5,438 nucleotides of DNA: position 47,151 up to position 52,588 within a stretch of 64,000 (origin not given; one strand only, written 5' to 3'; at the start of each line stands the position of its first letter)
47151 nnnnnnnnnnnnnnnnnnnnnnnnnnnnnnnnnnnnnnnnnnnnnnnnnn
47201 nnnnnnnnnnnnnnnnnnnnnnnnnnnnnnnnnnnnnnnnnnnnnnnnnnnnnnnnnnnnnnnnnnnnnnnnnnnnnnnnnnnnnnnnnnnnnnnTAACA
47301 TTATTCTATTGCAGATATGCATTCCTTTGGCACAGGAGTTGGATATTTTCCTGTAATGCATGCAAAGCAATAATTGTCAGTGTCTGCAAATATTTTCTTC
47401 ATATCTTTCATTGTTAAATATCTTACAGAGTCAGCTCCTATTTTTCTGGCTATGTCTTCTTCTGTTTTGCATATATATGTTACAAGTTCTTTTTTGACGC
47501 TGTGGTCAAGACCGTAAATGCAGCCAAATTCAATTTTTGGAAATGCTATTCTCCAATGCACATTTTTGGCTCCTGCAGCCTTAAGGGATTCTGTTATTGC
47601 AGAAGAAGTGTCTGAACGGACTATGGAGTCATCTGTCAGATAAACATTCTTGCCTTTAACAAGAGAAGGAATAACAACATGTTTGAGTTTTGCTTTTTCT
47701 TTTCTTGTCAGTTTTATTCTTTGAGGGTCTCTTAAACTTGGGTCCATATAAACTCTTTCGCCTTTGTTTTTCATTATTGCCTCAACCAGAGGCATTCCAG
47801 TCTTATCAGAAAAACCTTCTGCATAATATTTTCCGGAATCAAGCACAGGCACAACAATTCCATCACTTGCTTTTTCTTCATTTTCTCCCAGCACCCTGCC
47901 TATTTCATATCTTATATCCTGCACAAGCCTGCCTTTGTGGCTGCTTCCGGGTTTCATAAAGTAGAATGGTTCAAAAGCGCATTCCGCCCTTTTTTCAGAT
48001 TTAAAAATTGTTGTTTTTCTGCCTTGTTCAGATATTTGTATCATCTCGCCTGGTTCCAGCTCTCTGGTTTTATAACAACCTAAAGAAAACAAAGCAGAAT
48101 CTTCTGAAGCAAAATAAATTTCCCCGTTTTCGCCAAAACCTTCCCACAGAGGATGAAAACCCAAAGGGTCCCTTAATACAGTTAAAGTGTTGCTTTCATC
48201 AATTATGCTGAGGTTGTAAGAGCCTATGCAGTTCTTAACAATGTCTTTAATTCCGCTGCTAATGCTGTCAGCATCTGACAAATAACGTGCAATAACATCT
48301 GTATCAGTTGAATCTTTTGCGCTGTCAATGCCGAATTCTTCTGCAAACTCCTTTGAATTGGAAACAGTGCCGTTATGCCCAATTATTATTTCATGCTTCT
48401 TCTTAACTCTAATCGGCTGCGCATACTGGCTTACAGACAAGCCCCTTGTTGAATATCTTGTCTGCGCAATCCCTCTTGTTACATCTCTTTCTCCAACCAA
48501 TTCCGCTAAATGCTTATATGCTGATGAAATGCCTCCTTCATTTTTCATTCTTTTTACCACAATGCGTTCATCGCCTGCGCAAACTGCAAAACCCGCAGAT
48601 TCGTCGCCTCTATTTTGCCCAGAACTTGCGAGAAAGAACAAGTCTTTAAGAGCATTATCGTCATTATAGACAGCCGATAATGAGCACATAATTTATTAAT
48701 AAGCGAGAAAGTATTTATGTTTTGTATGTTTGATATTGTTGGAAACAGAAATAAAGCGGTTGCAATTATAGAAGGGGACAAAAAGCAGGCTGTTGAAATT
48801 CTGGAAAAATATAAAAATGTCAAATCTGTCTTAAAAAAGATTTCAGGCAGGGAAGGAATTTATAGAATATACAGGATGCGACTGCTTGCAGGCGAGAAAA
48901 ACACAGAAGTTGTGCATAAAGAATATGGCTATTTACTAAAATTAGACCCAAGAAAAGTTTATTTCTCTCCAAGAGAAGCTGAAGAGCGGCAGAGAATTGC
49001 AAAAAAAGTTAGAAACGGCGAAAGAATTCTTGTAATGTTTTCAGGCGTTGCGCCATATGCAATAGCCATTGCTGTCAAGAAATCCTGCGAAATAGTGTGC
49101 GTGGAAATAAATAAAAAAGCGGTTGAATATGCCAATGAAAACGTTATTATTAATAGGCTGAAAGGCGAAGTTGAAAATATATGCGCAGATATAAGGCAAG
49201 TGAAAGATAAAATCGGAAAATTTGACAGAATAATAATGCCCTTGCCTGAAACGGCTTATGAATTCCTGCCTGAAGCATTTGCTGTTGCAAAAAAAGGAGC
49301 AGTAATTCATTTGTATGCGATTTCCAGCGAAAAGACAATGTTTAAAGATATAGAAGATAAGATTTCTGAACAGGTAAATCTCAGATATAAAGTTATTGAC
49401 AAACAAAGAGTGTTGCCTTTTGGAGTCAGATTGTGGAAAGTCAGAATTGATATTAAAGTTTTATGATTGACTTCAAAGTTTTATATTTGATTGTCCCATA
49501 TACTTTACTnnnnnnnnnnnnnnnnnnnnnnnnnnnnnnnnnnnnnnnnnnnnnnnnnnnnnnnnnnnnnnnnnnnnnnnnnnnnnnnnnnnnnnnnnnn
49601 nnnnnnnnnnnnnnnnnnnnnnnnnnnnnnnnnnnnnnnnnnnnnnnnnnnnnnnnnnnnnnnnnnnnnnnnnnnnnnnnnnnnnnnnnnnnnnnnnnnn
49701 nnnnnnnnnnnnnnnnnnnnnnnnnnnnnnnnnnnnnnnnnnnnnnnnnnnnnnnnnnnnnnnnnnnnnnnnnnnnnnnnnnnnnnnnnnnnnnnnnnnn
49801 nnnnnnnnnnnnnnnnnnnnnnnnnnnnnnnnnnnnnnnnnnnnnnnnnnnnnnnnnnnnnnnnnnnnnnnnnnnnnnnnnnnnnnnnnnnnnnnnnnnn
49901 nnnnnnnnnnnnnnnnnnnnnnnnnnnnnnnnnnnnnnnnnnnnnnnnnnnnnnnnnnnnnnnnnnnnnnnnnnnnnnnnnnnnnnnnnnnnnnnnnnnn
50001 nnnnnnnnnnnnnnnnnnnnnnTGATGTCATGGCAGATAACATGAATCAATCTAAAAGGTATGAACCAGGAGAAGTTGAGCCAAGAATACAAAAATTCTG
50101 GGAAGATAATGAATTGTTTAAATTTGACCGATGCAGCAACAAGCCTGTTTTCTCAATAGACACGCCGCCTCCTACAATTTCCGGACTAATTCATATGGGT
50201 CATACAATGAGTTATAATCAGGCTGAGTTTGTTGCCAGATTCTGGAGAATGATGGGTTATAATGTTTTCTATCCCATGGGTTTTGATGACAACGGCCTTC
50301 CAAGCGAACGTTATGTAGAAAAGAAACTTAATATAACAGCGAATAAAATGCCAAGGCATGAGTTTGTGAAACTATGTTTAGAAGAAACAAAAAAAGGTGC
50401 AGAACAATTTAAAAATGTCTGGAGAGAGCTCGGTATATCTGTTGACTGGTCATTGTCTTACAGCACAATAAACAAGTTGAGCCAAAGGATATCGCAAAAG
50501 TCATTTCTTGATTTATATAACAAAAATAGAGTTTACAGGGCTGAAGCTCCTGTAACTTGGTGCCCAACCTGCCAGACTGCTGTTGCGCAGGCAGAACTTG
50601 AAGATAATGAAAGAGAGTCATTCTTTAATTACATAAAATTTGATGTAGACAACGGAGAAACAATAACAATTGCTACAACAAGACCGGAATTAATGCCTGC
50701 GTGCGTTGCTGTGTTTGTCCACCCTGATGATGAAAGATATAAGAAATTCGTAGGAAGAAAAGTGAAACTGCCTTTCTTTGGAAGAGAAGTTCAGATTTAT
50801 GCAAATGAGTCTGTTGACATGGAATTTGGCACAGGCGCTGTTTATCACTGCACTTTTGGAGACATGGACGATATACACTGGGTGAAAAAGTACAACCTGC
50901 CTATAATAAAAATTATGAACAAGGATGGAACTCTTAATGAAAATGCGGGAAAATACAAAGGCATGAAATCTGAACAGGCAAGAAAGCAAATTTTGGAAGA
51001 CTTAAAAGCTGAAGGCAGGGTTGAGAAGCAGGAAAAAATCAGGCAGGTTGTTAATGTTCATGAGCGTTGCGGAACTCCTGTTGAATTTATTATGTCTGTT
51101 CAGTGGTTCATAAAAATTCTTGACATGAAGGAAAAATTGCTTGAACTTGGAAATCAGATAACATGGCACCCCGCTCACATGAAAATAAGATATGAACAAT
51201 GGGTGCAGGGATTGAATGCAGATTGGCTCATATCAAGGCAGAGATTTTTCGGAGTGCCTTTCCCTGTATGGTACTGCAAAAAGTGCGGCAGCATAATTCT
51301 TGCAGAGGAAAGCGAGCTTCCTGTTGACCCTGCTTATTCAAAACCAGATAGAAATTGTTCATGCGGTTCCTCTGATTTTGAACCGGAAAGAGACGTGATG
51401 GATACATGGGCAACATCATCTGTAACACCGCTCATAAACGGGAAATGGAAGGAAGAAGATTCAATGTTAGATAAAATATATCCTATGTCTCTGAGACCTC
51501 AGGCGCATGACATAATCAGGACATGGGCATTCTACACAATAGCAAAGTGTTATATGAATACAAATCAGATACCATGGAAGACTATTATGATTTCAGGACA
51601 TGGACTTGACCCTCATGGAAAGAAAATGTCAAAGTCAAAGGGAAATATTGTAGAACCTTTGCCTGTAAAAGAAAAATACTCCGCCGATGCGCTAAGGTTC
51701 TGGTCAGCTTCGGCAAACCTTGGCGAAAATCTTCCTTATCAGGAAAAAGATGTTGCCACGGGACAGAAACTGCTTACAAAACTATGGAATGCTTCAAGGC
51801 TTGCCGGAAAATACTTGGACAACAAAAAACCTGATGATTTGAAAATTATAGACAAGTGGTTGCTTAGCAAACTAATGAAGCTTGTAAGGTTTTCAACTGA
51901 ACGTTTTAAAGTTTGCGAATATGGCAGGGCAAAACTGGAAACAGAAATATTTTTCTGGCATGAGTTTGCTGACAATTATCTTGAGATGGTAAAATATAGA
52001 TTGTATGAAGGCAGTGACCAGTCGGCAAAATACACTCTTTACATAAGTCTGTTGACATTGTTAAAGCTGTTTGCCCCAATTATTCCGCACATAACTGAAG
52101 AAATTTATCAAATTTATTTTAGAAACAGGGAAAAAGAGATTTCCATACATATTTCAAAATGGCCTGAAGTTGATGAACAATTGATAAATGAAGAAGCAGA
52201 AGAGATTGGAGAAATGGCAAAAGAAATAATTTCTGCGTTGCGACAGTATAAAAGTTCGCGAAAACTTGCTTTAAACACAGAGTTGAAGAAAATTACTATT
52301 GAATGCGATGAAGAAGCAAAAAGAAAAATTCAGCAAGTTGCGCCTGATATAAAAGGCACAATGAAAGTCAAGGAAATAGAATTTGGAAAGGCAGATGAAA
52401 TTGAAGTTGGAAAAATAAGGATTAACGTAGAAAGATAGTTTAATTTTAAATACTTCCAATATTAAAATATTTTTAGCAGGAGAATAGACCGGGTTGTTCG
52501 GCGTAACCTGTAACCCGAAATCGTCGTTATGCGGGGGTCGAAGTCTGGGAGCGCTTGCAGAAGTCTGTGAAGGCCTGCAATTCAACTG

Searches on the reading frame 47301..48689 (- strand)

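Call 40: search_protein_families(library=pfam, proteins=[window:47301-48689:-], max_evalue=0.0001)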
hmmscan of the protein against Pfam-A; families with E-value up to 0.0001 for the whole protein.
window:47301-48689:- (462 aa): 2 families
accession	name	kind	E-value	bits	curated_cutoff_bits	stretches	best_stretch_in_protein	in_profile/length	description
PF13537.11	GATase_7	-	8.3e-16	58.6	25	1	86-201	9-122/123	Glutamine amidotransferase domain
PF13522.11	GATase_6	-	1.4e-14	54.7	27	1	72-196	12-130/130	Glutamine amidotransferase domain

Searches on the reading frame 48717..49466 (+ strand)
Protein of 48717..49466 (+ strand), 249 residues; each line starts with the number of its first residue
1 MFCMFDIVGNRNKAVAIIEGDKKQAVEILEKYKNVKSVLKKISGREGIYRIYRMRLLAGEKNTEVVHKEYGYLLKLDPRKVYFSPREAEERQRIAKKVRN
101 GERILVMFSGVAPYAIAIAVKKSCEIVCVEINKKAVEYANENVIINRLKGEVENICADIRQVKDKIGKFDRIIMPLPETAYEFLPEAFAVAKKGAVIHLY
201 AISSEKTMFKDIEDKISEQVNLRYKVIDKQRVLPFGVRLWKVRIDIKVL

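Call 40: search_protein_families(library=pfam, proteins=[window:48717-49466:+], max_evalue=0.0001)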
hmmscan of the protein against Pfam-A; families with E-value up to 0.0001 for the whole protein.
window:48717-49466:+ (249 aa): 3 families
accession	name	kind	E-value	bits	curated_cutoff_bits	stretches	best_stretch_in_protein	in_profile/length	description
PF02475.24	TRM5-TYW2_MTfase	-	2.9e-44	151.4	28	1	66-219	2-155/164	TRM5/TYW2 methyltransferase domain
PF25133.1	TYW2_N_2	-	3.6e-05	24.2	27.7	0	22-61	40-78/79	TYW2 N-terminal domain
PF13649.12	Methyltransf_25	-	4.3e-05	24.6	27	0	110-193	7-95/97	Methyltransferase domain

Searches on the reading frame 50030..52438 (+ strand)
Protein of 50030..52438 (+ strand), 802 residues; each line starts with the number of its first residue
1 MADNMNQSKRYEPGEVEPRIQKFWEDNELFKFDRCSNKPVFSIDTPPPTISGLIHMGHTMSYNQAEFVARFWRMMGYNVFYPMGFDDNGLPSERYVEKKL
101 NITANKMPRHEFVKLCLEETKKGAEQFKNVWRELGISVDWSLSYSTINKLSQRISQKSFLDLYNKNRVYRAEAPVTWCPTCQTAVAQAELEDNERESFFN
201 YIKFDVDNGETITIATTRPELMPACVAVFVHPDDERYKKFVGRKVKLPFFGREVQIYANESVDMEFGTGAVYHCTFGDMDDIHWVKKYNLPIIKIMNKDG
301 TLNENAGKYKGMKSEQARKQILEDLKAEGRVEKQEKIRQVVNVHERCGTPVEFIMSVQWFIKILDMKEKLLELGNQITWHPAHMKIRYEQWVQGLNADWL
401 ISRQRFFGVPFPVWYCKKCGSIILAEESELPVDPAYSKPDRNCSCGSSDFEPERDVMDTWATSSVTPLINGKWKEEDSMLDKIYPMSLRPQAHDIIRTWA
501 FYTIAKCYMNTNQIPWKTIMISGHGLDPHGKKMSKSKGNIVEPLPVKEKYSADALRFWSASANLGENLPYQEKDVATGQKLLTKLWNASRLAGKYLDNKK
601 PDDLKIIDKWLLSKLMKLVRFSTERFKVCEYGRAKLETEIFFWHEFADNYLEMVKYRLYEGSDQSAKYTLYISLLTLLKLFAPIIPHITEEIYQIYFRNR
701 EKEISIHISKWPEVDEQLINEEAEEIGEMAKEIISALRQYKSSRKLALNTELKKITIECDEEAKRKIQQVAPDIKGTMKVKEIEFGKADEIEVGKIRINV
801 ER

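Call 82: list_cluster_members(proteins=[window:50030-52438:+, window:12327-13835:+, window:23912-24802:+, window:53923-54921:+, P0083, P0015])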
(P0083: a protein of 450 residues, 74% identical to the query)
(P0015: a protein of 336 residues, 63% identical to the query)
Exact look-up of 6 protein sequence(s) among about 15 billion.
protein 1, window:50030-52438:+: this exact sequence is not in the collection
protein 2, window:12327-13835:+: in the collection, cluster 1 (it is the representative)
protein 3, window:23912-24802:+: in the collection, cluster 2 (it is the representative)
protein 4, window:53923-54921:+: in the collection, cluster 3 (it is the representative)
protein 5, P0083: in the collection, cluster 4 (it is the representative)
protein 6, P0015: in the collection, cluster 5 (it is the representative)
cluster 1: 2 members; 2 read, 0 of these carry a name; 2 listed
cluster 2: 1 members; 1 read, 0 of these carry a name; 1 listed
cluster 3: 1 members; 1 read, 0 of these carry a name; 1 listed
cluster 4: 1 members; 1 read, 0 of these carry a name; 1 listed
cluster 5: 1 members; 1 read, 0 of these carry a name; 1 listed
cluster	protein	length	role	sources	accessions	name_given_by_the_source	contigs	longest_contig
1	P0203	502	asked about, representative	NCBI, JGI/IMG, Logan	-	-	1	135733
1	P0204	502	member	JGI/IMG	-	-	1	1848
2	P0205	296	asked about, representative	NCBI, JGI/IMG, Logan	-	-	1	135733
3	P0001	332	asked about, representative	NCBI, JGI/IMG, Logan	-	-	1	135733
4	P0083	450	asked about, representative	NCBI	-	-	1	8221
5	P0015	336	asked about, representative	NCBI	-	-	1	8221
